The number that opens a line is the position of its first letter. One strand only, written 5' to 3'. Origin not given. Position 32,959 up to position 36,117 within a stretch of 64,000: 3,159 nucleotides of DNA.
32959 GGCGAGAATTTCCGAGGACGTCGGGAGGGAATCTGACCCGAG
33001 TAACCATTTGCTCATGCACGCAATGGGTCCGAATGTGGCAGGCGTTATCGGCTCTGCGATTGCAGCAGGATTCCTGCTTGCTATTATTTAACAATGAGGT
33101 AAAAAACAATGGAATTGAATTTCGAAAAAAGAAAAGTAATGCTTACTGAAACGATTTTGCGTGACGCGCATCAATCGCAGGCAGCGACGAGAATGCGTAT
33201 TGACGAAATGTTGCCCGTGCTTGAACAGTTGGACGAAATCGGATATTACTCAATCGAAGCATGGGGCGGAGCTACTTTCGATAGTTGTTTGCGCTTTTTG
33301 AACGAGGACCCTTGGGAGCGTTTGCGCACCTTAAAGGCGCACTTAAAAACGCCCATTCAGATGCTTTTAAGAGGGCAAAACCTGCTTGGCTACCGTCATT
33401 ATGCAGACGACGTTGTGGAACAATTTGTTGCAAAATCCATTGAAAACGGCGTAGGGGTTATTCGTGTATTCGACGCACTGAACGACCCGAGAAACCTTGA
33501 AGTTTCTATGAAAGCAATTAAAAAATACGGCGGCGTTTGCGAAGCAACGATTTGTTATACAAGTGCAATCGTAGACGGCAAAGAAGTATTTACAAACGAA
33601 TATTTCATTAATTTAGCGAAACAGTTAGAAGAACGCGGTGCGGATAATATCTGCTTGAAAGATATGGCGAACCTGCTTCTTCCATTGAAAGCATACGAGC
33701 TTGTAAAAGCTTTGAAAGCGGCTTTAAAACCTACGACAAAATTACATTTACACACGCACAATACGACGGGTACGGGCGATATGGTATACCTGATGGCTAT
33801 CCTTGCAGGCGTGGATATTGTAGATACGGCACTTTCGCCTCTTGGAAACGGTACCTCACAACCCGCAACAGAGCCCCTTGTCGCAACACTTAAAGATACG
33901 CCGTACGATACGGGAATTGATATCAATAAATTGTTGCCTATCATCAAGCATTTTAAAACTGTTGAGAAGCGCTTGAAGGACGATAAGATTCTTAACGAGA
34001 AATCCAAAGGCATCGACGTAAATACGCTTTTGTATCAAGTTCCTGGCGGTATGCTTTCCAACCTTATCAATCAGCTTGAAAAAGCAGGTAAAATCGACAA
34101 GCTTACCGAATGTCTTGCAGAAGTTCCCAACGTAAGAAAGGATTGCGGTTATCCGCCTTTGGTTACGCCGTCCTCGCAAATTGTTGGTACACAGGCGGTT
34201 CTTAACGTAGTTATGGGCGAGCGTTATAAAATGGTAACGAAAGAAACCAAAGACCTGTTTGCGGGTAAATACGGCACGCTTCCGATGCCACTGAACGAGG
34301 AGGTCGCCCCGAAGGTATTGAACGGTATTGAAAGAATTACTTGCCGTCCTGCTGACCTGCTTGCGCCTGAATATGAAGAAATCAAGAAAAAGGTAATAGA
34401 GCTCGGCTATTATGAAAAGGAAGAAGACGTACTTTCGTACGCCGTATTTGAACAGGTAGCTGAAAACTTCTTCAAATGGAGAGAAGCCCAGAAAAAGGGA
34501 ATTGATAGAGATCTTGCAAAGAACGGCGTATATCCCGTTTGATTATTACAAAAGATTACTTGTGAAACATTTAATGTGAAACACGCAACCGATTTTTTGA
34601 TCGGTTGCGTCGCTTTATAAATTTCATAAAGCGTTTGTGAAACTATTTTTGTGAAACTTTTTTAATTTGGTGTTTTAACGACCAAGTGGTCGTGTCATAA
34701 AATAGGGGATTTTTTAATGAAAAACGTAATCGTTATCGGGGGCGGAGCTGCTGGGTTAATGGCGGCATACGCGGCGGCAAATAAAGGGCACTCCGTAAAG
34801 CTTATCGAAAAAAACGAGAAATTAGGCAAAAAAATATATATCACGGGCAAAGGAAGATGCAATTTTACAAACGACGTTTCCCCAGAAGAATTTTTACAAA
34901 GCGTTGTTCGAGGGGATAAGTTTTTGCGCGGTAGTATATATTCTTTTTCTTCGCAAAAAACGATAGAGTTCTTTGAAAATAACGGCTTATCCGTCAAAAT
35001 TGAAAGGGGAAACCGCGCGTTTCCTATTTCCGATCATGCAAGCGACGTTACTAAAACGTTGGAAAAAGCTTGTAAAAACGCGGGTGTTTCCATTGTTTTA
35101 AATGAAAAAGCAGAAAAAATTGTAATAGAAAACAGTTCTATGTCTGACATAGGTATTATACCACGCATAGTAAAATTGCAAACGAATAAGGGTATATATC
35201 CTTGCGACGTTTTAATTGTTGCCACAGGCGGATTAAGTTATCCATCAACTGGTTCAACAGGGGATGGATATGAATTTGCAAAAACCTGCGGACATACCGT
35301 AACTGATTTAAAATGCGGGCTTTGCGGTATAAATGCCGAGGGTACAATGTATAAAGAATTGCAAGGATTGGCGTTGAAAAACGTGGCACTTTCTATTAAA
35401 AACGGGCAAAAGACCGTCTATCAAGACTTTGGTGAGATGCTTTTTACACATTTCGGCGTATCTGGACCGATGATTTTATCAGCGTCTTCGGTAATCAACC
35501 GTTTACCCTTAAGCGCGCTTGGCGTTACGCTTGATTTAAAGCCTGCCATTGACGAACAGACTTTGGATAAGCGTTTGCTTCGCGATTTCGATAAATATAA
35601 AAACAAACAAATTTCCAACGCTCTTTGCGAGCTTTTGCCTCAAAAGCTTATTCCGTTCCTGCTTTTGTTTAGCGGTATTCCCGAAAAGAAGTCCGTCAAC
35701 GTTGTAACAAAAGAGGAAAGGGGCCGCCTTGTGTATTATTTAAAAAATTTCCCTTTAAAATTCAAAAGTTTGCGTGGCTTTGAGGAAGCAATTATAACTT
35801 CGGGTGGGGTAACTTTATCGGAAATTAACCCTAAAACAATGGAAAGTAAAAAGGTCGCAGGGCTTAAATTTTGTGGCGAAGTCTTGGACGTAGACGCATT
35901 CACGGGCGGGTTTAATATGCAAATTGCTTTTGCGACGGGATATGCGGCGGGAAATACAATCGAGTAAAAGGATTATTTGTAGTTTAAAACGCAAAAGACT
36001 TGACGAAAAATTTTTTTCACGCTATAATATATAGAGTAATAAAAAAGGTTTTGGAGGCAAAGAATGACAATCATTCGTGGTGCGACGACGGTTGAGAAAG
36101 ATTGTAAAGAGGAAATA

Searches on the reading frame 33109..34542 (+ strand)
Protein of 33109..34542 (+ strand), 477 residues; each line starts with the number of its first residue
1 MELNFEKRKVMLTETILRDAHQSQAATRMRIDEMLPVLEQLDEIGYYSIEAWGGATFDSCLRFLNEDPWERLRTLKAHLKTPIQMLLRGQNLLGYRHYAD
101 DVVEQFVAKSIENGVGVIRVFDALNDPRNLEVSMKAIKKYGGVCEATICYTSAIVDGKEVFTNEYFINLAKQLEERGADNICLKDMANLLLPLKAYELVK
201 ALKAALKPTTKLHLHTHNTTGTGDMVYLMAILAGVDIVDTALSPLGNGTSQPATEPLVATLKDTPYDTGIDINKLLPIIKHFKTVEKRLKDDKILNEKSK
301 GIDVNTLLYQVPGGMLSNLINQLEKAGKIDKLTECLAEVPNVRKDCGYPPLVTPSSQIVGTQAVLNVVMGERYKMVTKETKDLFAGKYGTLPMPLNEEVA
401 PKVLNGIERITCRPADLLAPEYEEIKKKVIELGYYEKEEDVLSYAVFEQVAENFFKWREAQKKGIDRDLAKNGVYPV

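Call 74: search_protein_families(library=pfam, proteins=[window:33109-34542:+], max_evalue=0.00001)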
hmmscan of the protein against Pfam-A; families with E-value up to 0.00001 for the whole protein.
window:33109-34542:+ (477 aa): 2 families
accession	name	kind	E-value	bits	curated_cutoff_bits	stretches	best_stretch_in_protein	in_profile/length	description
PF02436.23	PYC_OADA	-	3.5e-52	177.5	27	1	308-462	3-168/201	Conserved carboxylase domain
PF00682.25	HMGL-like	-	1.7e-18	67.4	29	1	10-277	2-255/260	HMGL-like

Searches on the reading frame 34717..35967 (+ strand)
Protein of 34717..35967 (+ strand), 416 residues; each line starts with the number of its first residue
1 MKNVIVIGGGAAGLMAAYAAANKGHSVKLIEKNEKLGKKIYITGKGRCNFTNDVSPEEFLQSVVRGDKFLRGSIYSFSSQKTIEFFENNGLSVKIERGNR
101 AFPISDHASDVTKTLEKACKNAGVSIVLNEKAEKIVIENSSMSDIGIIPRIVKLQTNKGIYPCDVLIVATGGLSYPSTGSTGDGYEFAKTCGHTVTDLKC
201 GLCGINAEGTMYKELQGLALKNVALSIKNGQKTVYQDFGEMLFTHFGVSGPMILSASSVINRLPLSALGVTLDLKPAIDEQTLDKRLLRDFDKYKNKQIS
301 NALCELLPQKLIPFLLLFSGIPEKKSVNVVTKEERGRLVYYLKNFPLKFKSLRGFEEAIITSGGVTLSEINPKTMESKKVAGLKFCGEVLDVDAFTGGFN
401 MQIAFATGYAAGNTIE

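Call 74: search_protein_families(library=pfam, proteins=[window:34717-35967:+], max_evalue=0.00001)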
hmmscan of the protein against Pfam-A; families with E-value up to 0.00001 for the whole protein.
window:34717-35967:+ (416 aa): 10 families
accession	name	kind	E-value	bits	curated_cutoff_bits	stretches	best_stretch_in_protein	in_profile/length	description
PF03486.20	HI0933_like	-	3.7e-83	279.2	50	1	3-413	2-243/244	HI0933-like protein Rossmann domain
PF22780.1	HI0933_like_1st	-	2e-33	116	27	1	201-360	3-165/165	HI0933-like protein barrel and H2TH domain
PF01266.30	DAO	-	1e-11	45.4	27.9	1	4-37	2-35/353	FAD dependent oxidoreductase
PF07992.20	Pyr_redox_2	-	1.4e-11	44.8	26.1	0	3-36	2-36/291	Pyridine nucleotide-disulphide oxidoreductase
PF12831.13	FAD_oxidored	-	7.2e-10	39.2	27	1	4-141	2-120/416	FAD dependent oxidoreductase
PF00890.30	FAD_binding_2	-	8.5e-09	35.5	20.4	1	4-38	2-36/414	FAD binding domain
PF00070.33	Pyr_redox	-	2.4e-08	34.8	22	0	3-37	1-35/82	Pyridine nucleotide-disulphide oxidoreductase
PF01134.28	GIDA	-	2.7e-08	33.7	22.1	1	3-35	1-34/391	Glucose inhibited division protein A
PF13450.12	NAD_binding_8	-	3.4e-08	34.1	21.9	1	6-41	1-36/68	NAD(P)-binding Rossmann-like domain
PF13738.12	Pyr_redox_3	-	2.1e-07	30.9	30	0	5-41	1-37/305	Pyridine nucleotide-disulphide oxidoreductase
